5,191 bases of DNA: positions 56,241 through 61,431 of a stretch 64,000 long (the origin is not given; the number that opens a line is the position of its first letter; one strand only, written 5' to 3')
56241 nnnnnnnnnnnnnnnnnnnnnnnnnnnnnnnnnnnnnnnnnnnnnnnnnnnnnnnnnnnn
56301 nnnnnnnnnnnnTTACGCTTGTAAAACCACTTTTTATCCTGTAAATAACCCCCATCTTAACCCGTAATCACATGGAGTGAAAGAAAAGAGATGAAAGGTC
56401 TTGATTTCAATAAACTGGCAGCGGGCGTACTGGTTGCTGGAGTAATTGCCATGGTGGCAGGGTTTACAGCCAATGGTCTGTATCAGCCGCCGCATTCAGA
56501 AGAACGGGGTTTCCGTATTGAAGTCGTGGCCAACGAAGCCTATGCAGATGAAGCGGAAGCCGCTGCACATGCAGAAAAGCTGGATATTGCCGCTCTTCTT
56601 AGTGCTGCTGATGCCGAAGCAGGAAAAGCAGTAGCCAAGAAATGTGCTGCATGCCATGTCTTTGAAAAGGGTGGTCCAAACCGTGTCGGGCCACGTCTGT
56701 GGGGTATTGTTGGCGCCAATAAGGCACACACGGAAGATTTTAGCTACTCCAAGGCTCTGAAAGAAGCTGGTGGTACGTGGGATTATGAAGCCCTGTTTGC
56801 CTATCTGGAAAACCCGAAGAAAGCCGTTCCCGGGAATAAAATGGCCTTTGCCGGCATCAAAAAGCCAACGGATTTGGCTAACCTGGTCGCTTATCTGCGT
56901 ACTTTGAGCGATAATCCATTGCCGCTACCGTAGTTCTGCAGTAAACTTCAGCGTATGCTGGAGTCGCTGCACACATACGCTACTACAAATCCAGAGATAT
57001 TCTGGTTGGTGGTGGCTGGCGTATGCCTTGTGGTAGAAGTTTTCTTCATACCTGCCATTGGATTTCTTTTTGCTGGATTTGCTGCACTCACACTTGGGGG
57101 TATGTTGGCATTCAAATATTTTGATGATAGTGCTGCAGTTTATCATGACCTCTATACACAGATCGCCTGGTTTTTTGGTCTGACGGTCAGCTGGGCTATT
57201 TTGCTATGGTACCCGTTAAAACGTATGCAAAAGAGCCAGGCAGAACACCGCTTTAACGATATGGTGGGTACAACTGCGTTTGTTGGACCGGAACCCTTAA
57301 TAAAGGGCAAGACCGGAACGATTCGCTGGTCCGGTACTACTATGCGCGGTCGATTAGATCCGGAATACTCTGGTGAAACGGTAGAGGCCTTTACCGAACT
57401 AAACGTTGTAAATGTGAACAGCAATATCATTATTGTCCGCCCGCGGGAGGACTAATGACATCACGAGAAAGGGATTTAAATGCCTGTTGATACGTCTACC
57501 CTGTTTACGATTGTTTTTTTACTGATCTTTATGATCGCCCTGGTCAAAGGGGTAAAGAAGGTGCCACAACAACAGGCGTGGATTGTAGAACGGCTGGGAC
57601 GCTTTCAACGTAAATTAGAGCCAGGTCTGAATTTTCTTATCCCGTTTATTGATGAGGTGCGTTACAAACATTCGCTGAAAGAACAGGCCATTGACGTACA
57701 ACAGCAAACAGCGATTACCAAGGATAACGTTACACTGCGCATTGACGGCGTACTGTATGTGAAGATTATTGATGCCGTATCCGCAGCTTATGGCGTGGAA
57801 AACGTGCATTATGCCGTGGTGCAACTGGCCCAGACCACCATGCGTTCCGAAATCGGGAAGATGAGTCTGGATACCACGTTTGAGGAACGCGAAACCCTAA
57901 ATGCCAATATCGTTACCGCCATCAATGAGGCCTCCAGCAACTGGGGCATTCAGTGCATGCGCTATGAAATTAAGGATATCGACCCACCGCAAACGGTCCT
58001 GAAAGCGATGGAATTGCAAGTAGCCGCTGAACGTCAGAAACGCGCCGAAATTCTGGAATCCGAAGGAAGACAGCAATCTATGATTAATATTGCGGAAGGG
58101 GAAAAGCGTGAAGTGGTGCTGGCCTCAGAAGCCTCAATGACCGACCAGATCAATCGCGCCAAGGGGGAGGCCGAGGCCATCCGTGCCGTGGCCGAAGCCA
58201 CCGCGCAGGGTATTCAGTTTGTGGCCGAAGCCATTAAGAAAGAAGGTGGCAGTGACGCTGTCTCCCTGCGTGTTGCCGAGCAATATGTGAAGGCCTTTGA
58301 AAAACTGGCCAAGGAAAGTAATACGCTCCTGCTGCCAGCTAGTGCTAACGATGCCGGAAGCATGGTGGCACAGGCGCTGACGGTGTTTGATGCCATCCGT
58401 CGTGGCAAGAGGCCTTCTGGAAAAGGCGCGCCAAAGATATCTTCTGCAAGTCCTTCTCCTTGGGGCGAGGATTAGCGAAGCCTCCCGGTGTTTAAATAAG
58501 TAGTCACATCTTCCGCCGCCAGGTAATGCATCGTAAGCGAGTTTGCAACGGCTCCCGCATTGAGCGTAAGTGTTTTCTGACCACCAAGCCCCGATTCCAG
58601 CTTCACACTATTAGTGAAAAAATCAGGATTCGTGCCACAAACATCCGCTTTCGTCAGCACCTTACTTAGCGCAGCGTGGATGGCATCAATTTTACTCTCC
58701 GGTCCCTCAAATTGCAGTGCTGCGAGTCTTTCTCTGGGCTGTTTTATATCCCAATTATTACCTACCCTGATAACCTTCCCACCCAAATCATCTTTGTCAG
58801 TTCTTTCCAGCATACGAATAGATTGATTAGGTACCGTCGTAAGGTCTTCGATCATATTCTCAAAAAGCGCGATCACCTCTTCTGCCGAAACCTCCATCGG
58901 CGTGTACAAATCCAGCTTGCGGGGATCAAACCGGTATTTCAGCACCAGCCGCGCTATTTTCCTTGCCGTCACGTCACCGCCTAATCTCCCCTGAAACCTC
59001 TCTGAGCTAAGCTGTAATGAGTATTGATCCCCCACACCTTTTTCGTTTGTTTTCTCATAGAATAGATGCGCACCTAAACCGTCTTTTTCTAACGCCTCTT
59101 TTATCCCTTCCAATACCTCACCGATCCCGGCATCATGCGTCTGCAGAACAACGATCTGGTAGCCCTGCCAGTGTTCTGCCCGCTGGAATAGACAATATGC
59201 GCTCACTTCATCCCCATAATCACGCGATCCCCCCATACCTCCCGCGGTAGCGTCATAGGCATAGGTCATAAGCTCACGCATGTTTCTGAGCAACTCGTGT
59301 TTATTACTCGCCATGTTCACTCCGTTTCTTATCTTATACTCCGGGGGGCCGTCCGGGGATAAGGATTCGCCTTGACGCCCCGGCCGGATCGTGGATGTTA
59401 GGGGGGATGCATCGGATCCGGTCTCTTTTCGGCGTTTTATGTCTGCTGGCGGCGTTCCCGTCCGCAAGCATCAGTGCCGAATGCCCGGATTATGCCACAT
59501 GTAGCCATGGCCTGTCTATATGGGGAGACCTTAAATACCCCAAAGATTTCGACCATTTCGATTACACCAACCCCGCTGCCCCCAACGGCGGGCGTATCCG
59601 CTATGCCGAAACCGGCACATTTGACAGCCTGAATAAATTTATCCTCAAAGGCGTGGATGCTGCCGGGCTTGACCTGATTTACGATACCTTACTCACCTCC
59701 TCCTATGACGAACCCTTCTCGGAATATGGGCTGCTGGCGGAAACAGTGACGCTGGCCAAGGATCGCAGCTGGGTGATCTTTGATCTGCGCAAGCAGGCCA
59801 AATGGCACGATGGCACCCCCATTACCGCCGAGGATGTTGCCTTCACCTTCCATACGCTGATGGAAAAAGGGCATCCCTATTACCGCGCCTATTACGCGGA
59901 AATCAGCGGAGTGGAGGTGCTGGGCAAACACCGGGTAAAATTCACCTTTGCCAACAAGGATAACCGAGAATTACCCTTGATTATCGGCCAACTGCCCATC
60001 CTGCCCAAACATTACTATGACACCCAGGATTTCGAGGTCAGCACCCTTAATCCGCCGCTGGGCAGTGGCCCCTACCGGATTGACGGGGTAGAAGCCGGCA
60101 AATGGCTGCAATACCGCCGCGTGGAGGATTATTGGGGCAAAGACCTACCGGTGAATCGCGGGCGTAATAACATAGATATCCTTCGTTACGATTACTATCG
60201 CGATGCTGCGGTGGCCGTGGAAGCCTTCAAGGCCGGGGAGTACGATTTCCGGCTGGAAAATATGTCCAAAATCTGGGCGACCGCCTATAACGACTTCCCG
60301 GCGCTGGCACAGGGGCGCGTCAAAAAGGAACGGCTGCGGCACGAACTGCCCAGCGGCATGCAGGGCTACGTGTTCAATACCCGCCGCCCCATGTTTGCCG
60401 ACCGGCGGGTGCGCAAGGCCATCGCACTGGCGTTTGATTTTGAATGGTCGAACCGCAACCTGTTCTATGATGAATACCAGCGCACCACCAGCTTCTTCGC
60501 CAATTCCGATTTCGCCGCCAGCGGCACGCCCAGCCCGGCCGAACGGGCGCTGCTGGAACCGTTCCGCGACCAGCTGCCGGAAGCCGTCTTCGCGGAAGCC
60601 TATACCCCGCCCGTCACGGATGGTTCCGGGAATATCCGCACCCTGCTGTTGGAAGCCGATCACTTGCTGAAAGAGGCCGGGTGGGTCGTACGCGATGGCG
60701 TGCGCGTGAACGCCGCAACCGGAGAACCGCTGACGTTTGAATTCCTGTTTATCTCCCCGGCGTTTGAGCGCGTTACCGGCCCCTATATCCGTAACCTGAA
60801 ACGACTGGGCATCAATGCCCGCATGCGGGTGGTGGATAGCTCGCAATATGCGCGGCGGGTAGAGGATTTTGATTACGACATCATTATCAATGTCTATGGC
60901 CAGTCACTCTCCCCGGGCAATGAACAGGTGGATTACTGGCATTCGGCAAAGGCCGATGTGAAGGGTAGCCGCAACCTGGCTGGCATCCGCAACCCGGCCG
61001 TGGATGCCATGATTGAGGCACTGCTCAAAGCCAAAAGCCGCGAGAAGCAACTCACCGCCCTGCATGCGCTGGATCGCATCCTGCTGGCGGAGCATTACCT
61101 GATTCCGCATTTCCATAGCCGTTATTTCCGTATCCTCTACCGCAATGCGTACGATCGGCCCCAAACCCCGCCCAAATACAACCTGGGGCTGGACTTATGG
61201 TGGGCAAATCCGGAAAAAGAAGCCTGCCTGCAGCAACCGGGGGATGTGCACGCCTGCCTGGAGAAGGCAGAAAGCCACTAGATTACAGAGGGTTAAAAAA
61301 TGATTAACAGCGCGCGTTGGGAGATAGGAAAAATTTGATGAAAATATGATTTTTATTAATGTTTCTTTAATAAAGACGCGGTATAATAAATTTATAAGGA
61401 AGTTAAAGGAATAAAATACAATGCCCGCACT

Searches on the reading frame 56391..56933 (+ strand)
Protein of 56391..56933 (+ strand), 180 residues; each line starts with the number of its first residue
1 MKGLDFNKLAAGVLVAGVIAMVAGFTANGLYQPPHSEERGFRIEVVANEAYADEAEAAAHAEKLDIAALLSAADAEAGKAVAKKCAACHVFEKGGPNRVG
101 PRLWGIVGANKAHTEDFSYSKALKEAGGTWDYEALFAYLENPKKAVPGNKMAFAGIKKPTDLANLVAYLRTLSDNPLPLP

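Call 22: search_protein_families(library=pfam, proteins=[window:56391-56933:+], max_evalue=0.00001)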
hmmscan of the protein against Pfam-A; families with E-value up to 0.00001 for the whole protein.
window:56391-56933:+ (180 aa): 1 family
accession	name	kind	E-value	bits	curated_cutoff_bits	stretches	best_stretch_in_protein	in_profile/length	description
PF00034.26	Cytochrom_C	-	2.5e-10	42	21.3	1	75-173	1-90/90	Cytochrome c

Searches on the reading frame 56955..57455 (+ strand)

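Call 22: search_protein_families(library=pfam, proteins=[window:56955-57455:+], max_evalue=0.00001)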
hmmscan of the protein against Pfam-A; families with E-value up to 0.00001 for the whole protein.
window:56955-57455:+ (166 aa): 0 families

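Call 73: search_protein_families(library=pfam, proteins=[window:56955-57455:+], max_evalue=0.1)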
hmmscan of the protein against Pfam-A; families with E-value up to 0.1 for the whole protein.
window:56955-57455:+ (166 aa): 1 family
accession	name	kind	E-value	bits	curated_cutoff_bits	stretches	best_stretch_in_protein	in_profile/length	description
PF24961.1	NfeD_membrane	-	0.00083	19.8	26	1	14-82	51-117/119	NfeD integral membrane domain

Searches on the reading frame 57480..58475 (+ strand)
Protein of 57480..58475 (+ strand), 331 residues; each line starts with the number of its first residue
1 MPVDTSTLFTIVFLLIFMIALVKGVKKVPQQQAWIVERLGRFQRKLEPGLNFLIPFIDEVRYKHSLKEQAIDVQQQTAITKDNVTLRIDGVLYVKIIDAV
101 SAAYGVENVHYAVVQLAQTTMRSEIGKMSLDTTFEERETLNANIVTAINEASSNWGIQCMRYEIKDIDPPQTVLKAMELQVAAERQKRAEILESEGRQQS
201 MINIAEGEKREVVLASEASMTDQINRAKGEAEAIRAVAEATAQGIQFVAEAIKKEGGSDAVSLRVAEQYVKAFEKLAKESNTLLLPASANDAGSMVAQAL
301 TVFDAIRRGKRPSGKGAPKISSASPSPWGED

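Call 22: search_protein_families(library=pfam, proteins=[window:57480-58475:+], max_evalue=0.00001)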
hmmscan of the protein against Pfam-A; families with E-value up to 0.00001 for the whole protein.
window:57480-58475:+ (331 aa): 2 families
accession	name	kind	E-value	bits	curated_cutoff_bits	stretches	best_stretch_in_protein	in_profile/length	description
PF01145.31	Band_7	-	5.4e-38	131.2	23.6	1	27-196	2-174/176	SPFH domain / Band 7 family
PF16200.10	Band_7_C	-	7.5e-28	96.8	29.1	1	248-306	3-61/63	C-terminal region of band_7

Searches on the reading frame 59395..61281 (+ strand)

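Call 22: search_protein_families(library=pfam, proteins=[window:59395-61281:+], max_evalue=0.00001)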
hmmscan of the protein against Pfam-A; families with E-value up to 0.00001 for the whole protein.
window:59395-61281:+ (628 aa): 1 family
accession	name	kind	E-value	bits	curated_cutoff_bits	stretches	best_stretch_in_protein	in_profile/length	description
PF00496.27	SBP_bac_5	-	6.1e-66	223.4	32.4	1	112-517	4-362/368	Bacterial extracellular solute-binding proteins, family 5 Middle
